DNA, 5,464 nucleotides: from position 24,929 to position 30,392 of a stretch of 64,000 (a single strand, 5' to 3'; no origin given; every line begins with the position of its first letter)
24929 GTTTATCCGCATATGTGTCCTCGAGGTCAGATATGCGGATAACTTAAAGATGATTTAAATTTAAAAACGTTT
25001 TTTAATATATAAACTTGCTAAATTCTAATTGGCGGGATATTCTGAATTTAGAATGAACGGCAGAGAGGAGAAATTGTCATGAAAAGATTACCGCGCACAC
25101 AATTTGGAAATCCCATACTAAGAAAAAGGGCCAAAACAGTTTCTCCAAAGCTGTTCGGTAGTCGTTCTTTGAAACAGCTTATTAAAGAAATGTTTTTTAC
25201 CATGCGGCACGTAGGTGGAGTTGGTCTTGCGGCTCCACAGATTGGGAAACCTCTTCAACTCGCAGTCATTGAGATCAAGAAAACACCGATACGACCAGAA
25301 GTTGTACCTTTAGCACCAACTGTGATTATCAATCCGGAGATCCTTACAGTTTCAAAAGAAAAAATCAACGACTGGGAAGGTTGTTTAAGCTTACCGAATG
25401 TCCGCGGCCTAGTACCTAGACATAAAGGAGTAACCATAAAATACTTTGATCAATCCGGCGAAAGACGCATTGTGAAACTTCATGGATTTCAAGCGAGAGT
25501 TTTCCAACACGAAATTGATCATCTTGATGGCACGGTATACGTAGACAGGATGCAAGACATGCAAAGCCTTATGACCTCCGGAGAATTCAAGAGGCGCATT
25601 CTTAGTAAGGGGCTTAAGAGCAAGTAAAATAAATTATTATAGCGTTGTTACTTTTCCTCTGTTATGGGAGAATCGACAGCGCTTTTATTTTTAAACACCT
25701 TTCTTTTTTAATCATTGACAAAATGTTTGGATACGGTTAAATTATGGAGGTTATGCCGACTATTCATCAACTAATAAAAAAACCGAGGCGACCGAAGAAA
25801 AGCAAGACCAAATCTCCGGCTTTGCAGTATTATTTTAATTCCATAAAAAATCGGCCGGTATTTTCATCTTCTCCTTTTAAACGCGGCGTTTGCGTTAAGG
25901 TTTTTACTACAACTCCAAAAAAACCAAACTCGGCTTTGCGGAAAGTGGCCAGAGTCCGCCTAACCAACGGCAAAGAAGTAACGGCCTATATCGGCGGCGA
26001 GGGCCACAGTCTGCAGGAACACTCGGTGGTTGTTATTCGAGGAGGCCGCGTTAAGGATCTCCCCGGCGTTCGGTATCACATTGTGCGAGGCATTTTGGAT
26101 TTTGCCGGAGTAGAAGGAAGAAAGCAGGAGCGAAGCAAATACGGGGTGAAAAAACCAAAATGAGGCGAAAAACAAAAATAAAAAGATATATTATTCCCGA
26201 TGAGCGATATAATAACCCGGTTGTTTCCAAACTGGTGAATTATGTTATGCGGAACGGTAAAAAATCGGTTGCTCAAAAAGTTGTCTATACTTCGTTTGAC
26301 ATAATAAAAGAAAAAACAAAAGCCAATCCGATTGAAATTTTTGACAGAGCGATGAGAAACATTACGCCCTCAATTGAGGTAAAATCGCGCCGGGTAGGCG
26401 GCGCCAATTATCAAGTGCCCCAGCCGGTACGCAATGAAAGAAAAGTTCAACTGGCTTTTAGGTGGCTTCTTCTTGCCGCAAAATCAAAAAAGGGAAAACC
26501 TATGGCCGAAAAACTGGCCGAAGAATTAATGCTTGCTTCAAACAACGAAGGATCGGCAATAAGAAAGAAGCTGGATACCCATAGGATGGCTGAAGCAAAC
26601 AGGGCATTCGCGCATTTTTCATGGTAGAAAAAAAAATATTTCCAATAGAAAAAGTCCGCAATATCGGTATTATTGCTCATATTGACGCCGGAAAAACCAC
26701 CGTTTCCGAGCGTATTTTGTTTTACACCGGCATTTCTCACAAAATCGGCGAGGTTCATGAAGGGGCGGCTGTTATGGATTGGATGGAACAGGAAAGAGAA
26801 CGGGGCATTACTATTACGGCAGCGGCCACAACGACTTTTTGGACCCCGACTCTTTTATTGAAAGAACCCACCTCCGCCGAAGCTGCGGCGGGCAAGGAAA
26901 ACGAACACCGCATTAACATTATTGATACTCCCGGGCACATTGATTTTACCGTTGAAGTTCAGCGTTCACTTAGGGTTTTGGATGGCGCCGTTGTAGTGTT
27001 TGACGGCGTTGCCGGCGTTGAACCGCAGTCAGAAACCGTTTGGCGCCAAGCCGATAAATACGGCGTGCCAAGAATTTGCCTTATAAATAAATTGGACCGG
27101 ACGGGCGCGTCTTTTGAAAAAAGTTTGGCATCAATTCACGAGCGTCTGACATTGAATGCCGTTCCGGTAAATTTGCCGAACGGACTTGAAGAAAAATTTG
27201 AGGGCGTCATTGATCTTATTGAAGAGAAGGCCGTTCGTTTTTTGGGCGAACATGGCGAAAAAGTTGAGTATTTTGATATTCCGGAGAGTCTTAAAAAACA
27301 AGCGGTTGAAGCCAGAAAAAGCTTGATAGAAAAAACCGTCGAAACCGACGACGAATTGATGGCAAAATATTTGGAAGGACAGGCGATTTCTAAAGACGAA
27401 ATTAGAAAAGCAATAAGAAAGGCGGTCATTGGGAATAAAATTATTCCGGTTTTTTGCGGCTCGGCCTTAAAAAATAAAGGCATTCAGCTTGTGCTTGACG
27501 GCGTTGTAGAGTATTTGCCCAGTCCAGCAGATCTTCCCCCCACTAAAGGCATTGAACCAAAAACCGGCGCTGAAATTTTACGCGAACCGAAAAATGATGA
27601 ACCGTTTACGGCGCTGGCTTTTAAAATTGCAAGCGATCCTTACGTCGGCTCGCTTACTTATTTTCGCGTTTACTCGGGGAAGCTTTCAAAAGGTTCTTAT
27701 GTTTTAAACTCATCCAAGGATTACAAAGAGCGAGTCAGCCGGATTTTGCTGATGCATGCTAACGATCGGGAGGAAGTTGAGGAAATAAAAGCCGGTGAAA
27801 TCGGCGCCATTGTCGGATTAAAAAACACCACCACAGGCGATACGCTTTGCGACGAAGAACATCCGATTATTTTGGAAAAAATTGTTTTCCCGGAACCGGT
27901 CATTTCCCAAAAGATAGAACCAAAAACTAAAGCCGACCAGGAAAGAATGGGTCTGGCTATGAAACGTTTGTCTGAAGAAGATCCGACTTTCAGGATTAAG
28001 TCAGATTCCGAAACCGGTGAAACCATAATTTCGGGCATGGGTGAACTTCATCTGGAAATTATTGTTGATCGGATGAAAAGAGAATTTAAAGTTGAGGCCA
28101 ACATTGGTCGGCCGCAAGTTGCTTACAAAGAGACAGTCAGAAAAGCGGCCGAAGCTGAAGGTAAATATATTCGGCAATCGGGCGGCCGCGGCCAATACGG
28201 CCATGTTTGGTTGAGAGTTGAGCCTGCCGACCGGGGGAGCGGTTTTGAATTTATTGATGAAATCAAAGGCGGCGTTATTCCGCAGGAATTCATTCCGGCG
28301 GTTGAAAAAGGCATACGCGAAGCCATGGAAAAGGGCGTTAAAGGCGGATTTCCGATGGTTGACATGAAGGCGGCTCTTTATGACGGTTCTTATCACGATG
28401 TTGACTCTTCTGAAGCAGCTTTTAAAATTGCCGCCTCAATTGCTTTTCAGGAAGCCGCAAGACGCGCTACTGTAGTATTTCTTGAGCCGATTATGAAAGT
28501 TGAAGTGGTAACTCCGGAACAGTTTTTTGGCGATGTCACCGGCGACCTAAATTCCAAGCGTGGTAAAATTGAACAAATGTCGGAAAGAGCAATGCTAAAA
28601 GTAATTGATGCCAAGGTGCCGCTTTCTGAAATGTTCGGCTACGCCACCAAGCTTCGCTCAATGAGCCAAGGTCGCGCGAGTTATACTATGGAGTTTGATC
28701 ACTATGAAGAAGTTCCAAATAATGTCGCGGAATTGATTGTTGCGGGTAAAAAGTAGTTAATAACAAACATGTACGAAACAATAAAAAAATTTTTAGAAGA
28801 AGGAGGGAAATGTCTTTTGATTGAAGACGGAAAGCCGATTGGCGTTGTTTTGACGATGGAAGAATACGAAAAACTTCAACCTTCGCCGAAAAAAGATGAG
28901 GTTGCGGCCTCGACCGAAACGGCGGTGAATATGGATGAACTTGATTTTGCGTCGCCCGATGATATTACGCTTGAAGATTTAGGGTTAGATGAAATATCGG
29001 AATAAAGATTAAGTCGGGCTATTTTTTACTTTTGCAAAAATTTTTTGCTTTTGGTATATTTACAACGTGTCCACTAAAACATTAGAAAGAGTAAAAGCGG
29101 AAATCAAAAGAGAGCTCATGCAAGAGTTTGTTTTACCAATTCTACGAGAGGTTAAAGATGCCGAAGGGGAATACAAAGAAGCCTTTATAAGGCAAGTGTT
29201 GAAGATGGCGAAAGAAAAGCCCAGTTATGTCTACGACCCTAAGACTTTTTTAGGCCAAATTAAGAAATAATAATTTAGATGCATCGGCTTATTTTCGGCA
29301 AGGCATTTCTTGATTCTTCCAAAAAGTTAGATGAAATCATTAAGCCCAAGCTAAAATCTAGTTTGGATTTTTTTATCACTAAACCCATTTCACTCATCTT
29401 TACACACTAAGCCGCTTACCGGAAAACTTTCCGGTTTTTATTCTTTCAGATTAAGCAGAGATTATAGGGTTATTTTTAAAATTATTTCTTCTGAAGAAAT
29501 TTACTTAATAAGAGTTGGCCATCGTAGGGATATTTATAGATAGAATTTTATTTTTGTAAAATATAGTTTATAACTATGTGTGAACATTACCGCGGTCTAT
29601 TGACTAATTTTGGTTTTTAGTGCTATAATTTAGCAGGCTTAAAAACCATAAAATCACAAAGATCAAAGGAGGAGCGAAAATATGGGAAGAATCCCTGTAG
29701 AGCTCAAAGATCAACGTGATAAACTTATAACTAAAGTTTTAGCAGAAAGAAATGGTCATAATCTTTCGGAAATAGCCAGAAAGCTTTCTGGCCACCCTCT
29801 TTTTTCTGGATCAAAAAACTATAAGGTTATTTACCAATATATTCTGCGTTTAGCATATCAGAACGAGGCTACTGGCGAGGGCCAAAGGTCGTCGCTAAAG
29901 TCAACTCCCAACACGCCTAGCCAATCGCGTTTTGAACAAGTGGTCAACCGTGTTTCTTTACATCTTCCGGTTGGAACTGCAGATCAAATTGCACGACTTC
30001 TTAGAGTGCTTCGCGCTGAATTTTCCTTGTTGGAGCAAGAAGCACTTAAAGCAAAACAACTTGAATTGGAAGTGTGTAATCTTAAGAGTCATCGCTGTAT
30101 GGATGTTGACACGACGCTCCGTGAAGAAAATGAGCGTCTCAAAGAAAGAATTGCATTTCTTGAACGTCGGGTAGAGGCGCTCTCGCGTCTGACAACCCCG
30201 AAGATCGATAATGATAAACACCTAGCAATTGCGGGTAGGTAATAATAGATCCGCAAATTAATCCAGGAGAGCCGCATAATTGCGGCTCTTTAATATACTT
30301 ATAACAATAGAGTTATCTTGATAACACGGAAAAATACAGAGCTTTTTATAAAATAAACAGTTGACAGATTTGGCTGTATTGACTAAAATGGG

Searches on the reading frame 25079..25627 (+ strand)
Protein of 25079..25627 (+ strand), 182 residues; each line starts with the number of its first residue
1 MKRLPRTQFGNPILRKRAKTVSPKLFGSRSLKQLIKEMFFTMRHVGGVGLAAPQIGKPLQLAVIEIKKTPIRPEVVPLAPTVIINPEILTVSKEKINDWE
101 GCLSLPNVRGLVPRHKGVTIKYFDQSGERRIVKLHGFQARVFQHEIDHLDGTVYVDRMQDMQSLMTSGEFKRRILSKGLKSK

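Call 50: search_protein_families(library=pfam, proteins=[window:25079-25627:+], max_evalue=0.01)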
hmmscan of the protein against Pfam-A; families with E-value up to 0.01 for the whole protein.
window:25079-25627:+ (182 aa): 1 family
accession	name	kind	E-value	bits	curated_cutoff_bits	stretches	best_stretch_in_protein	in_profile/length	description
PF01327.26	Pep_deformylase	-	9.5e-51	171.9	22.8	1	8-162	6-154/156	Polypeptide deformylase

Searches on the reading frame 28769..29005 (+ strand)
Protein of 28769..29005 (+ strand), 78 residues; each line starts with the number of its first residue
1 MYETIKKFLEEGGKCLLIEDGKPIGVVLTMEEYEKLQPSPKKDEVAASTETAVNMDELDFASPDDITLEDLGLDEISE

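Call 51: search_protein_families(library=pfam, proteins=[window:28769-29005:+], max_evalue=0.01)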
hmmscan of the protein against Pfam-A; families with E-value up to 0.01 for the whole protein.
window:28769-29005:+ (78 aa): 0 families
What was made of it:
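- Tried and rejected: The only acidic small protein (28769-29005, 78 aa, ends DEISE) has no Pfam hit (call 51).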

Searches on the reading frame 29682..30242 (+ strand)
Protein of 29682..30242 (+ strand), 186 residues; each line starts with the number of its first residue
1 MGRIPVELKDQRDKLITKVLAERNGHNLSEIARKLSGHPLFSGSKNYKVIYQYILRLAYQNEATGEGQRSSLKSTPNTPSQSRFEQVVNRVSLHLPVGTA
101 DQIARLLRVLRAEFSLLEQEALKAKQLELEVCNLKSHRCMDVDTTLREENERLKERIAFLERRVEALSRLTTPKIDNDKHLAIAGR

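Call 50: search_protein_families(library=pfam, proteins=[window:29682-30242:+], max_evalue=0.01)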
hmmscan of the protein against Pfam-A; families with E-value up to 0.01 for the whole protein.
window:29682-30242:+ (186 aa): 1 family
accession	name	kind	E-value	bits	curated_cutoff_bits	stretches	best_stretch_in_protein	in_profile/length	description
PF09755.14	DUF2046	-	0.0012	18.5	24.7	1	93-169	216-288/305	Uncharacterized conserved protein H4 (DUF2046)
